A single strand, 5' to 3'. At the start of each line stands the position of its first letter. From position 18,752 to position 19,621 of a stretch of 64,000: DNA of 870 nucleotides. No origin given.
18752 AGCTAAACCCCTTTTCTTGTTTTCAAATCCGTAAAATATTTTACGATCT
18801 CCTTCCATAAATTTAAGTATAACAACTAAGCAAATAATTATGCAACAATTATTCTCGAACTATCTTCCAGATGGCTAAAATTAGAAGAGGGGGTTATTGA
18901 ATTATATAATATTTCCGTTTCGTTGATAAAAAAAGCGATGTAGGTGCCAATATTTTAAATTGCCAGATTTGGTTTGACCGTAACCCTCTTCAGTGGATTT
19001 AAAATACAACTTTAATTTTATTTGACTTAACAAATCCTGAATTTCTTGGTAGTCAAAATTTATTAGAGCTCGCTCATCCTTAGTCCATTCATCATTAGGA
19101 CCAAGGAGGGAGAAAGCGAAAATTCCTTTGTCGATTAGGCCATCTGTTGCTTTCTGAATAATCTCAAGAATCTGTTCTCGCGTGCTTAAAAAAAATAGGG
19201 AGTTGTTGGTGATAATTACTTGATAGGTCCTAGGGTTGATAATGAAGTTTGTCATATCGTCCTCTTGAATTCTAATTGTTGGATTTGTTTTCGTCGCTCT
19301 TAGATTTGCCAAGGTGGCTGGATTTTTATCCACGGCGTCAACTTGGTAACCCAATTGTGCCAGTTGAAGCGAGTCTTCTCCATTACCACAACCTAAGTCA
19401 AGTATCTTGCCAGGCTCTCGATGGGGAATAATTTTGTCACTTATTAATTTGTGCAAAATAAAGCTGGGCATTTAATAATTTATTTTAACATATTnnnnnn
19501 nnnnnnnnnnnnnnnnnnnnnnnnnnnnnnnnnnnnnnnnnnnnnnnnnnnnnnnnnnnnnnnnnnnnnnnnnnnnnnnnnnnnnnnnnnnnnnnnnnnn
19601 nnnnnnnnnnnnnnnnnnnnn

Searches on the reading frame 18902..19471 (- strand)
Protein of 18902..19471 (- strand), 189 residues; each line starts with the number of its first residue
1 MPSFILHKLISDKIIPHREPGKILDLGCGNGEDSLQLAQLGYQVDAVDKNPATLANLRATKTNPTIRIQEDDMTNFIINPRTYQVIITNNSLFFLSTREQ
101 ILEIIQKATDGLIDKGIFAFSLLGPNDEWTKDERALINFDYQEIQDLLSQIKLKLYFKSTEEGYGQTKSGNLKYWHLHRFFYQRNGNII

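Call 23: search_protein_families(library=ncbifam, proteins=[window:18902-19471:-], max_evalue=0.001)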
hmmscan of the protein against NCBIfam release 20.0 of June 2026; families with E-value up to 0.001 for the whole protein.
window:18902-19471:- (189 aa): 18 families
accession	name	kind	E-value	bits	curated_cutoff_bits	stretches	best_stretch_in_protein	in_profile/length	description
NF008405.0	PRK11207.1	equivalog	1.4e-16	60.6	218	1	16-107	27-122/198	tellurite resistance methyltransferase TehB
TIGR00477.1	tehB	equivalog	3.9e-16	59.1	219.5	1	19-107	73-161/238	tellurite resistance methyltransferase TehB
NF008992.0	PRK12335.1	equivalog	6.3e-15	55.1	303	1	16-109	119-212/289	SAM-dependent methyltransferase TehB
NF041820.1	daptide_MTase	equivalog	1.8e-12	47.3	175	1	18-135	35-158/243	daptide-type RiPP biosynthesis methyltransferase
TIGR02072.1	BioC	equivalog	1.3e-09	38.3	184.95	1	7-146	24-162/244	malonyl-ACP O-methyltransferase BioC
NF043040.1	corrin_prot_MT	hypoth_equivalog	7.2e-08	32.1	180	1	19-100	41-128/216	corrinoid protein-associated methyltransferase CpaM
NF002463.0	PRK01683.1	equivalog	2.5e-06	27.3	297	1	15-121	27-129/258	trans-aconitate 2-methyltransferase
NF045667.1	MTase_DVU1556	equivalog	5.9e-06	25.9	155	1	20-107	23-109/213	DVU_1556 family methyltransferase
TIGR01983.1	UbiG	equivalog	1.3e-05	24.6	102.95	1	21-121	51-152/228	bifunctional 2-polyprenyl-6-hydroxyphenol methylase/3-demethylubiquinol 3-O-methyltransferase UbiG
TIGR02021.1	BchM-ChlM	equivalog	2.3e-05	23.9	158.9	1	21-94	56-130/218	magnesium protoporphyrin IX methyltransferase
NF047853.1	tRm6a37MtseTrmN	equivalog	3.9e-05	23.5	350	1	19-93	43-125/244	tRNA(1)(Val) (adenine(37)-N(6))-methyltransferase TrmN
NF011529.0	PRK14968.1-3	equivalog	5.4e-05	22.7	162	1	13-111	29-127/198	putative methyltransferase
NF010703.0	PRK14103.1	equivalog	7.5e-05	22.3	320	1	15-124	25-128/256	trans-aconitate 2-methyltransferase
NF000499.2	Erm23S_rRNA_broad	equivalog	0.00015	21.3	212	1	18-86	22-91/244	23S ribosomal RNA methyltransferase Erm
NF045649.1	2X_seleno_MduS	exception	0.0002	20.5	380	1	22-61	44-83/338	methyltransferase domain-containing selenoprotein MduS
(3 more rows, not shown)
